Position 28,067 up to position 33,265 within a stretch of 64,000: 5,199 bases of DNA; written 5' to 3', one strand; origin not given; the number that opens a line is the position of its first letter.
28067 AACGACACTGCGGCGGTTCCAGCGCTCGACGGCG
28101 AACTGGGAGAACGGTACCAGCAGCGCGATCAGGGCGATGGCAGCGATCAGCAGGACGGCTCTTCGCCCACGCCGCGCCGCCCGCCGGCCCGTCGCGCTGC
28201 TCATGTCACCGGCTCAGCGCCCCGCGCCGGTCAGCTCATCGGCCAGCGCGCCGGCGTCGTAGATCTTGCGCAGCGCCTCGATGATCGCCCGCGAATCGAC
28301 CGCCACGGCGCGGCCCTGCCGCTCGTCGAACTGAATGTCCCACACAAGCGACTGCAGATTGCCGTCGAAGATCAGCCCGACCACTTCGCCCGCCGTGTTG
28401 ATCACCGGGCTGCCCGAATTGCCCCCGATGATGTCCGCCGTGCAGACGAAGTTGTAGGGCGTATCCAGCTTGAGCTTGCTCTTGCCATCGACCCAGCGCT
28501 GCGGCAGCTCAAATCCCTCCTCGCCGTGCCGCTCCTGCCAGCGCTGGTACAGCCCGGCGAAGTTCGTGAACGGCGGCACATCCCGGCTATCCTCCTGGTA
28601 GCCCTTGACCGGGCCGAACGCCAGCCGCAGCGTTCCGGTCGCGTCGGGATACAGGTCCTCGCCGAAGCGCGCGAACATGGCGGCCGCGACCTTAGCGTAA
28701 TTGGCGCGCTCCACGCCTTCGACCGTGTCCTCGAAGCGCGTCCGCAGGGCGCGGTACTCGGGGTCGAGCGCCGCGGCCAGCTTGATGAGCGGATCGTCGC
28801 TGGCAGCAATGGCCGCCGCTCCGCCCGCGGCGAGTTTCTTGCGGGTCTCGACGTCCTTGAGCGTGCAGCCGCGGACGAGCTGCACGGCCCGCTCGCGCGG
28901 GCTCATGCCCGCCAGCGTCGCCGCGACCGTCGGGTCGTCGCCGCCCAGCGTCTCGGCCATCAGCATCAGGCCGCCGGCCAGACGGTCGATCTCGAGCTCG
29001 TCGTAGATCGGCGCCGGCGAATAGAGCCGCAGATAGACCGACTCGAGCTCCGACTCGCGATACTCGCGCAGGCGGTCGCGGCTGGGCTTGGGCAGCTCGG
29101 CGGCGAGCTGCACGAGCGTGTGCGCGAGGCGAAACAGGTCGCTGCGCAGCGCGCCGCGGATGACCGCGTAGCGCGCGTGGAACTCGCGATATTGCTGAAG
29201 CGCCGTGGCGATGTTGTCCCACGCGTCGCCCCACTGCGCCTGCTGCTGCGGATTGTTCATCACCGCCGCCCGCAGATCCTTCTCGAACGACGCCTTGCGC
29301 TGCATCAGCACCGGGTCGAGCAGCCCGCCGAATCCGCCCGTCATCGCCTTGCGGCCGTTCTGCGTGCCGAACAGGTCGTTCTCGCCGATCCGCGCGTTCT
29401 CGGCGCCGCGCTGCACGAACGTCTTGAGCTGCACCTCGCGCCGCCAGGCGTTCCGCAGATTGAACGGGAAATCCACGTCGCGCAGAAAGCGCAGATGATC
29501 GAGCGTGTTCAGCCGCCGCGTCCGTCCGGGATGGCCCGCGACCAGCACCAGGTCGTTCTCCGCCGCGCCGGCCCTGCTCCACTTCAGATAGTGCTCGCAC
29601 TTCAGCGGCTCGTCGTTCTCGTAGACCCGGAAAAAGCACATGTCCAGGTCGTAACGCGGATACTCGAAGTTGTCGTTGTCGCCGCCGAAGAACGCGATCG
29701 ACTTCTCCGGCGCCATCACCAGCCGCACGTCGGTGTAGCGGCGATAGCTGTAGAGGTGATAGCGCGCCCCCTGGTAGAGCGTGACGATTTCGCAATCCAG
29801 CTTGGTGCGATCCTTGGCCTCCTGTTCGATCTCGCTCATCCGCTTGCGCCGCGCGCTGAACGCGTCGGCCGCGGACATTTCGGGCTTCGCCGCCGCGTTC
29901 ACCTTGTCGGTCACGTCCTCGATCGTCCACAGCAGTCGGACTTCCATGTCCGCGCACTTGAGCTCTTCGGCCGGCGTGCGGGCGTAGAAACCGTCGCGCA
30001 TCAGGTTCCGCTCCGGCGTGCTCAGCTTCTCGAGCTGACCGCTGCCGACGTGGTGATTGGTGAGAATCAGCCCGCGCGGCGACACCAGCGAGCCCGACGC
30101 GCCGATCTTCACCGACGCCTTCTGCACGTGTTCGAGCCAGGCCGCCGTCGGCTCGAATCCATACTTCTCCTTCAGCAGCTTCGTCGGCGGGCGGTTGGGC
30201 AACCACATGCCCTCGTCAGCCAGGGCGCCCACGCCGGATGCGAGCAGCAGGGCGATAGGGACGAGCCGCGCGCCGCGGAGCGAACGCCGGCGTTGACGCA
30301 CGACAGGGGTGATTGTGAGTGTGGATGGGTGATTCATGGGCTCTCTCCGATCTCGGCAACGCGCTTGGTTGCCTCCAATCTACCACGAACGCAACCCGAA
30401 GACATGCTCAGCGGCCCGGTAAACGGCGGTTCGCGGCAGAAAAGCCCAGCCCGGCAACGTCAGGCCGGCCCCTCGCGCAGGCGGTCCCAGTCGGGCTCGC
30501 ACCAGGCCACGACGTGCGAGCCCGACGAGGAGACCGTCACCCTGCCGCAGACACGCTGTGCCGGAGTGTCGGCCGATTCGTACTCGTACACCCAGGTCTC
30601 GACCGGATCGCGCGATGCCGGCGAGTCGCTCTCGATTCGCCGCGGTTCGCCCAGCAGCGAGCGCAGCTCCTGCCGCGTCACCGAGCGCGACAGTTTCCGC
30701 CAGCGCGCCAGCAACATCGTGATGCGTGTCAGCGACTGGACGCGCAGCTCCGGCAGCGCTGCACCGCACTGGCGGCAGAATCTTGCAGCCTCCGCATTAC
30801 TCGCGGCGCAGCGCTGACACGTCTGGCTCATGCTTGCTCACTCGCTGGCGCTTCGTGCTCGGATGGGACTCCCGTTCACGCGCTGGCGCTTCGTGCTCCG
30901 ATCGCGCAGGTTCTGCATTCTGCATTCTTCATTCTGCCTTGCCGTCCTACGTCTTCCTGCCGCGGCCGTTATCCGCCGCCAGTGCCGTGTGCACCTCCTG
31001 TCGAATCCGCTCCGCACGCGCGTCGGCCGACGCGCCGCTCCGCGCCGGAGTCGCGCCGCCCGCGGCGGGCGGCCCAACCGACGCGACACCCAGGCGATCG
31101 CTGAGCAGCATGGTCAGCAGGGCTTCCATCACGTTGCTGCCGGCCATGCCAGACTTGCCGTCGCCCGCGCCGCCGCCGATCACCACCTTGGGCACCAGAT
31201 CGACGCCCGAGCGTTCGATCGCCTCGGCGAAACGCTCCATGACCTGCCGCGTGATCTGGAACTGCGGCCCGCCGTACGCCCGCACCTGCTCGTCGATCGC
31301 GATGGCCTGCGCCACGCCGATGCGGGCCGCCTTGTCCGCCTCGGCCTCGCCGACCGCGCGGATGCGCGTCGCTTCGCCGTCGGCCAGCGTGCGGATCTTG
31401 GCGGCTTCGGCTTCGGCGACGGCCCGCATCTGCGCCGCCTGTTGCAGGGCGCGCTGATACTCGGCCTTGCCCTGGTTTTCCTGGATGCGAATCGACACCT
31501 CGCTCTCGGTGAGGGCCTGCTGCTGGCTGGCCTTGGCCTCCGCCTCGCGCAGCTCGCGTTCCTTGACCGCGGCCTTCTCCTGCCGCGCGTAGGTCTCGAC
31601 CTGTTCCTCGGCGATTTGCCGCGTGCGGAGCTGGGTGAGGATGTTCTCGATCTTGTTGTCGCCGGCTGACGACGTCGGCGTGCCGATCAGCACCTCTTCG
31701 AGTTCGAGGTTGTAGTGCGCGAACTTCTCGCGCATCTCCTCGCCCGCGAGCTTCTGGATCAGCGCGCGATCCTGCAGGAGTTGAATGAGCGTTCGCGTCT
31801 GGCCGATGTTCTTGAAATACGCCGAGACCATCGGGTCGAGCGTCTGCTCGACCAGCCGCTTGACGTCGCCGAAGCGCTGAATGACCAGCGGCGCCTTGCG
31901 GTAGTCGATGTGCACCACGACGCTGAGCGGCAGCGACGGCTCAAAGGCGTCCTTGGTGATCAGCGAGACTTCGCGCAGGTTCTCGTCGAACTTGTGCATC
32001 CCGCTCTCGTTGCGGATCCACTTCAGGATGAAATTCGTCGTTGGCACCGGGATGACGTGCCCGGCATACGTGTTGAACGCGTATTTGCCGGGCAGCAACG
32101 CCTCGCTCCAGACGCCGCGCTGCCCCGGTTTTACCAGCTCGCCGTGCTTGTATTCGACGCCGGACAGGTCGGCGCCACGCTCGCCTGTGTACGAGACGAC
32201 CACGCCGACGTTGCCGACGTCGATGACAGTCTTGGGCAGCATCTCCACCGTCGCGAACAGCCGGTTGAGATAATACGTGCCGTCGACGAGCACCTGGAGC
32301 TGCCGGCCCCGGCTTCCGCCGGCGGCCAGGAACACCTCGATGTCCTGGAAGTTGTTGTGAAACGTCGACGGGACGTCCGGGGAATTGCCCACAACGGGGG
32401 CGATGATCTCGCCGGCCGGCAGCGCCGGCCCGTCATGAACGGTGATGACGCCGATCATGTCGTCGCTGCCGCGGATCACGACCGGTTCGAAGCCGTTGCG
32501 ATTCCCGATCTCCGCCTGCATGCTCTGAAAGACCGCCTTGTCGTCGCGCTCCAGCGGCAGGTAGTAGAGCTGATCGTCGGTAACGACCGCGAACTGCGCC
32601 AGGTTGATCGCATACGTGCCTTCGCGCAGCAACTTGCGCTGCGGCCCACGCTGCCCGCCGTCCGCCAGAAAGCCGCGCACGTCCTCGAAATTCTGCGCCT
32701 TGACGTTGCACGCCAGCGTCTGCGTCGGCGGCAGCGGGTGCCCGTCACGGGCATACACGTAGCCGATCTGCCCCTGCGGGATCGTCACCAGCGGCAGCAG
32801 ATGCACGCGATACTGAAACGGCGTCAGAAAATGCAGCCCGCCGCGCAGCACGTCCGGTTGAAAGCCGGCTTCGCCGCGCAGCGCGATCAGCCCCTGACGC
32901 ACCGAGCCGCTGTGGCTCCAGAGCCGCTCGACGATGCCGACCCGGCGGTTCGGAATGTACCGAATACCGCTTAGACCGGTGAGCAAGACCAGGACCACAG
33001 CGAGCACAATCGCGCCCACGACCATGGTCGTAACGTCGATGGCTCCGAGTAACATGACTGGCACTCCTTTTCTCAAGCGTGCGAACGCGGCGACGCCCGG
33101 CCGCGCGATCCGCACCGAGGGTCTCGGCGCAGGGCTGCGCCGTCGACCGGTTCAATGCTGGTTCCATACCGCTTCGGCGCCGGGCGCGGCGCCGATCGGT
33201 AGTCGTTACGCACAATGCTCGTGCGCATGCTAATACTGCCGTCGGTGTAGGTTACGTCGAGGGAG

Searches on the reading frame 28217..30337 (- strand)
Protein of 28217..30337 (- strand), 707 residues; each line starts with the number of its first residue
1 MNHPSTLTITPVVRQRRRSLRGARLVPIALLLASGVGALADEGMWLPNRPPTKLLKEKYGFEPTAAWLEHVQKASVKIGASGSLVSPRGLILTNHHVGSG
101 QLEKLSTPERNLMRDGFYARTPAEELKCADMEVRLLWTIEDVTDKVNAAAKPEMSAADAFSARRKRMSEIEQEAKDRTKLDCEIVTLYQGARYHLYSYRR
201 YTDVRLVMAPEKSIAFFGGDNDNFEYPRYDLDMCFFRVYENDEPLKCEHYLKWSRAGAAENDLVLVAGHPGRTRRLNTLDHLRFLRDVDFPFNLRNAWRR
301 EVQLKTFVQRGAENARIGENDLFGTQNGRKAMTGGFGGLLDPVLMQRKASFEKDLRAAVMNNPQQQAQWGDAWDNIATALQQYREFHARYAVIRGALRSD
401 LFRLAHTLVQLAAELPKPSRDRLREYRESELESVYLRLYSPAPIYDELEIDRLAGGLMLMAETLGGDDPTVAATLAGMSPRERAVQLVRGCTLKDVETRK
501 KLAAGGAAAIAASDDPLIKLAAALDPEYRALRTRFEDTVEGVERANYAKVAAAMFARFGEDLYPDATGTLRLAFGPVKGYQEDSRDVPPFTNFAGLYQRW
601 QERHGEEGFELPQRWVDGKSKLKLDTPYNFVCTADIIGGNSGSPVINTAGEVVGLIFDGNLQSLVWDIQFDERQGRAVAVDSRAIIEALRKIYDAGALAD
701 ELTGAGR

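Call 49: search_protein_families(library=pfam, proteins=[window:28217-30337:-], max_evalue=0.0001)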
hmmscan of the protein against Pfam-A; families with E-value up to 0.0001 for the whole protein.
window:28217-30337:- (707 aa): 3 families
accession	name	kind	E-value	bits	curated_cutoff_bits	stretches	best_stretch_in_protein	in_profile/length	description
PF10459.15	Peptidase_S46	-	3.5e-200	667.6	22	1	40-703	1-697/698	Peptidase S46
PF13365.12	Trypsin_2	-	8.2e-12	46.5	27.6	0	624-655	113-144/144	Trypsin-like peptidase domain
PF00089.32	Trypsin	-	8e-05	23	20.6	0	629-657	163-196/220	Trypsin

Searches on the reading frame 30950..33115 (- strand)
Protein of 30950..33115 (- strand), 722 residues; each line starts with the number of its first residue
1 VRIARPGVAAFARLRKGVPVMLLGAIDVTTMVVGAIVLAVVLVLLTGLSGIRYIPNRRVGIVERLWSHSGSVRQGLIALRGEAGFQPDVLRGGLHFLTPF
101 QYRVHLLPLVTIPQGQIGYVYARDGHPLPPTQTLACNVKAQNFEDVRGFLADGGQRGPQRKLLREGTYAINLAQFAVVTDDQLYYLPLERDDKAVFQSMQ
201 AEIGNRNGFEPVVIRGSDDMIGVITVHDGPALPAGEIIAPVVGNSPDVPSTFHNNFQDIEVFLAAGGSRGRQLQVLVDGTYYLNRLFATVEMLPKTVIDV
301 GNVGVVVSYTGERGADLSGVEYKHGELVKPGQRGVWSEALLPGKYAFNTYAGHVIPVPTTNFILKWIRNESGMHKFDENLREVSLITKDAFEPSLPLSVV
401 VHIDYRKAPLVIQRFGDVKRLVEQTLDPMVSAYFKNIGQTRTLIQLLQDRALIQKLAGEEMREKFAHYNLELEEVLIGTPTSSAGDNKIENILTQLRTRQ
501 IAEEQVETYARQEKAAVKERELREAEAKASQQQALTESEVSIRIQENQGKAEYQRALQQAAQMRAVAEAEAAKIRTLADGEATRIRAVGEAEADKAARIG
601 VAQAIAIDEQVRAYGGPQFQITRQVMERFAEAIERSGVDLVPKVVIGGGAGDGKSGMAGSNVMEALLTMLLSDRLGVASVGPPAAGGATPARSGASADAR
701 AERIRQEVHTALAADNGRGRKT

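Call 49: search_protein_families(library=pfam, proteins=[window:30950-33115:-], max_evalue=0.0001)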
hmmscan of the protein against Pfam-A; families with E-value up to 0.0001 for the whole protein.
window:30950-33115:- (722 aa): 1 family
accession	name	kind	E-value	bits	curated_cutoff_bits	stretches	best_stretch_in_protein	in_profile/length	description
PF01145.31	Band_7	-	3e-15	57.1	23.6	1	297-513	2-175/176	SPFH domain / Band 7 family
